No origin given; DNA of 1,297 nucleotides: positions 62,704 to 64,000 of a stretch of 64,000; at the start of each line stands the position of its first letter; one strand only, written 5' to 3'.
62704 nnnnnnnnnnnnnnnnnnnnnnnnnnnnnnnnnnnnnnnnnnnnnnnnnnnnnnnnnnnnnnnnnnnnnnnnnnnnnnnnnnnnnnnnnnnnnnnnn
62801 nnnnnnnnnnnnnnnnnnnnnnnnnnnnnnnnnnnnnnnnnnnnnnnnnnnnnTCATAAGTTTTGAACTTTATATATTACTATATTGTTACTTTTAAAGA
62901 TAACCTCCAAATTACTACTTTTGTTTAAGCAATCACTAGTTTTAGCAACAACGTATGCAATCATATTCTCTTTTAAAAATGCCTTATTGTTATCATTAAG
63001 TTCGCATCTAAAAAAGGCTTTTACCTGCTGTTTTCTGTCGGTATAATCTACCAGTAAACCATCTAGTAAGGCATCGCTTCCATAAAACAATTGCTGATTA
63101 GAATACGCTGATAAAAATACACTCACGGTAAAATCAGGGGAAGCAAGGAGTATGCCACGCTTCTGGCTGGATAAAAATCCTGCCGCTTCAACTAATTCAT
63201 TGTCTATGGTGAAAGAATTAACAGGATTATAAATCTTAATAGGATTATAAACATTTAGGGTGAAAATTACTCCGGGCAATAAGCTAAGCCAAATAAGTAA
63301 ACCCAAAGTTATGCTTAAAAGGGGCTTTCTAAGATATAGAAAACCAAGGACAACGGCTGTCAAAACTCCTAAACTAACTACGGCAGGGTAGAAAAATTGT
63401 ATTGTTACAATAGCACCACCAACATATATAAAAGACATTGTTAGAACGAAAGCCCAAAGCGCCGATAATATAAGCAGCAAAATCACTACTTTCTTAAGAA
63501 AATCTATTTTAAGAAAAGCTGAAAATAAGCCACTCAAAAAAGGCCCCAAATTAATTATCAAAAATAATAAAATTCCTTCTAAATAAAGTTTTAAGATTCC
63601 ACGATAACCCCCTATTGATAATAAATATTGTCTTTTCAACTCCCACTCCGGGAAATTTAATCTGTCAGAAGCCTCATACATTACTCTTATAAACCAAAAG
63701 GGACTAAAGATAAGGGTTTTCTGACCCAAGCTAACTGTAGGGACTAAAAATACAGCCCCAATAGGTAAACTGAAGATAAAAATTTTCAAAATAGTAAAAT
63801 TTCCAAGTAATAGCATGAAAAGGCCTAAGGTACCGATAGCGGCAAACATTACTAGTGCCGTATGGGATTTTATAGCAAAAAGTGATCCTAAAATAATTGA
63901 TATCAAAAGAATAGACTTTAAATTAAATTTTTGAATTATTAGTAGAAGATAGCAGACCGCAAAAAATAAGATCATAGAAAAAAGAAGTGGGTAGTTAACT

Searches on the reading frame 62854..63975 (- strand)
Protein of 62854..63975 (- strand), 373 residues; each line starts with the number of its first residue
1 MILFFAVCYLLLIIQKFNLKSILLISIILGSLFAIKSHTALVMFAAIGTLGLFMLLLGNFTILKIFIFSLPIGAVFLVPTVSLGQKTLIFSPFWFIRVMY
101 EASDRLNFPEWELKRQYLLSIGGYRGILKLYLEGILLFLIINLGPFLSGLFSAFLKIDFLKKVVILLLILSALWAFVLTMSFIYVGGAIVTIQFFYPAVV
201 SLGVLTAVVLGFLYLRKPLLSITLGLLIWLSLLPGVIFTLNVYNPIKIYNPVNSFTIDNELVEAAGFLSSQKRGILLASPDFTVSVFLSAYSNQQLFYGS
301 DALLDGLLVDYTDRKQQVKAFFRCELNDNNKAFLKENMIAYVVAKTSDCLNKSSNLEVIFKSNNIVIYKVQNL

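Call 49: search_protein_families(library=pfam, proteins=[window:62854-63975:-], max_evalue=1)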
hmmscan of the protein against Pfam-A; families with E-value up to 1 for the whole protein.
window:62854-63975:- (373 aa): 0 families

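Call 76: find_encoding_contigs(protein=window:62854-63975:-, flank=10000, max_places=1)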
Protein window:62854-63975:- (373 aa): no gene with exactly this product is on record in the collection.
